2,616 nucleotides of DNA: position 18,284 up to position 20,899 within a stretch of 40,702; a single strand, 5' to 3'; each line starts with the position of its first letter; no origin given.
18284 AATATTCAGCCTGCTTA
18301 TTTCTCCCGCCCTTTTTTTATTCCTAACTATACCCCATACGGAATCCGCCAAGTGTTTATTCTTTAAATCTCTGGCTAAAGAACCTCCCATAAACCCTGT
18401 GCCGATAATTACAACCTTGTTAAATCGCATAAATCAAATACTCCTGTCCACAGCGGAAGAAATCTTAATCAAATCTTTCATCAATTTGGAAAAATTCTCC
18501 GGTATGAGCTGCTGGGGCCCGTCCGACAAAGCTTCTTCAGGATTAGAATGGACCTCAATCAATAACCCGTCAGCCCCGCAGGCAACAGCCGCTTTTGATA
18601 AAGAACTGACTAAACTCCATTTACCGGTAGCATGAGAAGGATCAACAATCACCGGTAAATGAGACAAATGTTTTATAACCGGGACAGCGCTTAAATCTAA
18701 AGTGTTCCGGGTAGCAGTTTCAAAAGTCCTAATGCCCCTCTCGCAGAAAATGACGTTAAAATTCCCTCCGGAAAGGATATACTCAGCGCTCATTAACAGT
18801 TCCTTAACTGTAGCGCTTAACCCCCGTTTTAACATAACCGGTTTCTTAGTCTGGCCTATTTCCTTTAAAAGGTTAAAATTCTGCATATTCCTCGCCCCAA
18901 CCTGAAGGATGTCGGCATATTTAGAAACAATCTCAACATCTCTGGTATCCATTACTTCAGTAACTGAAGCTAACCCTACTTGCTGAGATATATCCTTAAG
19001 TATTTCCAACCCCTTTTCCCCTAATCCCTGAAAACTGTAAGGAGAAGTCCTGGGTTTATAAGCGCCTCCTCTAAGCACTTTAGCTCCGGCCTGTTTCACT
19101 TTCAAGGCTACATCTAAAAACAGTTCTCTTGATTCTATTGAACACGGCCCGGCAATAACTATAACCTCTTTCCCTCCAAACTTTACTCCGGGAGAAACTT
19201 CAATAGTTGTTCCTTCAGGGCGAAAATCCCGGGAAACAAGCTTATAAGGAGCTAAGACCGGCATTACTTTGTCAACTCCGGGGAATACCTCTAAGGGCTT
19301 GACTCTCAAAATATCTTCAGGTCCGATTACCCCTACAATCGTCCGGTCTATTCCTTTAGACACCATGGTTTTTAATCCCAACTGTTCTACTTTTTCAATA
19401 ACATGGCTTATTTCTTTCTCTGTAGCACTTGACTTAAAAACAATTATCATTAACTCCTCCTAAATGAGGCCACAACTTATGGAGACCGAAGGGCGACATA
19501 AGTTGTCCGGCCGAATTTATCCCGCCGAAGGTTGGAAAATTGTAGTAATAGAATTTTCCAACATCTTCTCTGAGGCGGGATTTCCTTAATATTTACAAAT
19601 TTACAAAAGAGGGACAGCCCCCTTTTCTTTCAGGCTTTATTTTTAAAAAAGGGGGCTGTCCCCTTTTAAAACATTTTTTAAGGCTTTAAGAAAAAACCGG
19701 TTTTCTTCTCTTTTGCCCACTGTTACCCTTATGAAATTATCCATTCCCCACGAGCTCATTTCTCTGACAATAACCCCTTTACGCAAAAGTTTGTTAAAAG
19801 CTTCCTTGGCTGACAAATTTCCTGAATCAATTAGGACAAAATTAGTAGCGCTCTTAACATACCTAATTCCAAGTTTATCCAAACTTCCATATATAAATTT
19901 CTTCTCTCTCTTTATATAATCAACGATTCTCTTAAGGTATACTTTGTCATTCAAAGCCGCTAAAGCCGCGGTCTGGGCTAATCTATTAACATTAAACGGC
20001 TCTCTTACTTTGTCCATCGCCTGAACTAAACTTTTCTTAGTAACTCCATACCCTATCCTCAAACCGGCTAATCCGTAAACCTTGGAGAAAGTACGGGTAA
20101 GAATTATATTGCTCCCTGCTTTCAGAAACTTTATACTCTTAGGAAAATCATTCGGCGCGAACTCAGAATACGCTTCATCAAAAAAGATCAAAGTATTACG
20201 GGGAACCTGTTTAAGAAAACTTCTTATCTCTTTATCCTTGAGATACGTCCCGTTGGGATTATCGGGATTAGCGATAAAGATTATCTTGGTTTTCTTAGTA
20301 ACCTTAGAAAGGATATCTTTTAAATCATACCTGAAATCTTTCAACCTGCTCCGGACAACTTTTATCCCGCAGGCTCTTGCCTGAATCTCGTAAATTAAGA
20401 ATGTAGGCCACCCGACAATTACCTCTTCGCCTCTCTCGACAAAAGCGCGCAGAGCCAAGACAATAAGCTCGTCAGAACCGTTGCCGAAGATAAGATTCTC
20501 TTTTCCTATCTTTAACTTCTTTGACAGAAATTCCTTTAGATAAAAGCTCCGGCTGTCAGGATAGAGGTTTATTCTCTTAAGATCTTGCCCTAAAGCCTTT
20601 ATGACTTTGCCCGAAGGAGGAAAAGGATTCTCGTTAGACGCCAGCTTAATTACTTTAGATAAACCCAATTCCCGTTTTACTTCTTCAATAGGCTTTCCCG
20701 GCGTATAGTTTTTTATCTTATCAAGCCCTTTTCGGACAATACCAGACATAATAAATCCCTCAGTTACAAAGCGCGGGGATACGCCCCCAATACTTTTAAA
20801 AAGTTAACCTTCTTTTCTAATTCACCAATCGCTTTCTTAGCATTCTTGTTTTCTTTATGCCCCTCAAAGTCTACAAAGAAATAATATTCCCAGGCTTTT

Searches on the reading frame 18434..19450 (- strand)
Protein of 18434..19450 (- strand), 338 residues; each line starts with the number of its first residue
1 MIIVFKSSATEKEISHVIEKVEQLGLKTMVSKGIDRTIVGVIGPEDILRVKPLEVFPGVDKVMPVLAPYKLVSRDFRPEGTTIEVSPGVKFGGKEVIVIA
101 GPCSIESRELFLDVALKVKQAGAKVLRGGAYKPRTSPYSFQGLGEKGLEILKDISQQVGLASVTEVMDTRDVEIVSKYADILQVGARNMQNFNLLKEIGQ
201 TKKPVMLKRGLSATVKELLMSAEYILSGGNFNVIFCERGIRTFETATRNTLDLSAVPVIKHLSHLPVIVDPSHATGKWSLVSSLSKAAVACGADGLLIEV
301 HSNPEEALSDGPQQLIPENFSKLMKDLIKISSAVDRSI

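Call 7: search_protein_families(library=ncbifam, proteins=[window:18434-19450:-])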
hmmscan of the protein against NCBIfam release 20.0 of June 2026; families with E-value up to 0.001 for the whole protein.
window:18434-19450:- (338 aa): 10 families
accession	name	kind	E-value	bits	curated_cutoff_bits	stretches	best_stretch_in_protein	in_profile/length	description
NF006421.0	PRK08673.1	subfamily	1.2e-151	504.7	335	1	1-337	1-336/338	3-deoxy-7-phosphoheptulonate synthase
NF009933.0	PRK13396.1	subfamily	3.8e-124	414.2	486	1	1-337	1-344/352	3-deoxy-7-phosphoheptulonate synthase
TIGR01361.1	DAHP_synth_Bsub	equivalog_domain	7.9e-123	408.9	267.75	1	71-328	2-258/260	3-deoxy-7-phosphoheptulonate synthase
NF041229.1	BagF_FevY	exception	1.7e-114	382.6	700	1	7-324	3-319/340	phospho-2-dehydro-3-deoxyheptonate aldolase BagF/FevY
NF009239.0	PRK12595.1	equivalog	4.2e-111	371.4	279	1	71-332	95-355/360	bifunctional 3-deoxy-7-phosphoheptulonate synthase/chorismate mutase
TIGR01362.1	KDO8P_synth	equivalog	9.4e-41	139.7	314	1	95-334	2-256/258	3-deoxy-8-phosphooctulonate synthase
NF003543.0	PRK05198.1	equivalog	1.7e-39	135.5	242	1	93-334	15-271/273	3-deoxy-8-phosphooctulonate synthase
NF009109.0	PRK12457.1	equivalog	2.9e-21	76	457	1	86-333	6-271/281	3-deoxy-8-phosphooctulonate synthase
TIGR03586.1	PseI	equivalog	0.00015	21.1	340.25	1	151-327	82-250/327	pseudaminic acid synthase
TIGR03569.1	NeuB_NnaB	equivalog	0.00052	19.2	399.65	1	149-334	79-258/329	N-acetylneuraminate synthase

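Call 30: find_encoding_contigs(protein=window:18434-19450:-, flank=3000, max_places=10)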
Protein window:18434-19450:- (338 aa): no gene with exactly this product is on record in the collection.

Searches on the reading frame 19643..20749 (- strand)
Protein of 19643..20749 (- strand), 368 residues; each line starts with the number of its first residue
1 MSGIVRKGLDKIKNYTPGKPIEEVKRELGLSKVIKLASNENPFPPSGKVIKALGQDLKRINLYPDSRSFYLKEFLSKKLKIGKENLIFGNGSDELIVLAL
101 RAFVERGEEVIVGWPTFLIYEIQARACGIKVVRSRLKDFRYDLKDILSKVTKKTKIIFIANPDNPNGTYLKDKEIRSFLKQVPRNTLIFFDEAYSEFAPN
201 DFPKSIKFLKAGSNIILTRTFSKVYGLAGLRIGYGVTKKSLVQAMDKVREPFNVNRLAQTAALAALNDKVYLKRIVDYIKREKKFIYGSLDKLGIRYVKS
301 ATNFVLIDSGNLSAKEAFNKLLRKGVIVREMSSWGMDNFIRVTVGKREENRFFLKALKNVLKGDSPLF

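Call 7: search_protein_families(library=ncbifam, proteins=[window:19643-20749:-])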
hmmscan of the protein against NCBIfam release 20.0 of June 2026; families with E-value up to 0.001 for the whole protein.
window:19643-20749:- (368 aa): 67 families (the best 25 are shown)
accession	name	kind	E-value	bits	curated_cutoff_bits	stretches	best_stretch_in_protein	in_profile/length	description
TIGR01141.1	hisC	equivalog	1.9e-106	355.9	276.55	1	6-359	1-348/349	histidinol-phosphate transaminase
NF003496.0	PRK05166.1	equivalog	6.7e-91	304.8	540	1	3-361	8-370/373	histidinol-phosphate transaminase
NF002878.0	PRK03321.1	subfamily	4e-85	285.7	374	1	3-361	3-349/352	histidinol-phosphate transaminase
NF006014.0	PRK08153.1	equivalog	3.8e-77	259.7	510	1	24-362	26-365/370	pyridoxal phosphate-dependent aminotransferase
NF002877.0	PRK03317.1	equivalog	5.4e-65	219.6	409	1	34-363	34-369/374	histidinol-phosphate transaminase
TIGR01140.1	L_thr_O3P_dcar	equivalog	2.5e-58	197.8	290.55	1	31-358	17-331/331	threonine-phosphate decarboxylase CobD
NF002726.0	PRK02610.1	equivalog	1.5e-53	182.1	391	1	4-362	4-370/374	histidinol-phosphate transaminase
NF006580.0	PRK09105.1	subfamily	4.9e-49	167.1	444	1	32-362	47-372/375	pyridoxal phosphate-dependent aminotransferase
NF006225.0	PRK08354.1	equivalog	3.4e-43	148.2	288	1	41-360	24-315/318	putative aminotransferase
NF051461.1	pyoverd_PtaA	equivalog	2.4e-42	145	500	1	32-358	35-357/359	pyoverdine biosynthesis transaminase PtaA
NF041364.1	GntC_guanitoxin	equivalog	4.9e-40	137.5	415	1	47-358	14-351/356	guanitoxin biosynthesis PLP-dependent (S)-gamma-hydroxy-L-arginine cyclodehydratase GntC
NF041091.1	asp_aminotase_Arch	equivalog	5.8e-36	124.1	550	1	32-350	28-363/376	aspartate aminotransferase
NF004870.0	PRK06225.1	equivalog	4.6e-31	107.9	351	1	31-360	28-373/380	pyridoxal phosphate-dependent aminotransferase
NF005915.1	PRK07908.1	equivalog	8.6e-30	104.2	360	1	33-358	14-332/332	Rv2231c family histidinol phosphate aminotransferase CobC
NF005021.0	PRK06425.1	equivalog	1.5e-29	103.1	353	1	32-362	17-332/335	histidinol-phosphate aminotransferase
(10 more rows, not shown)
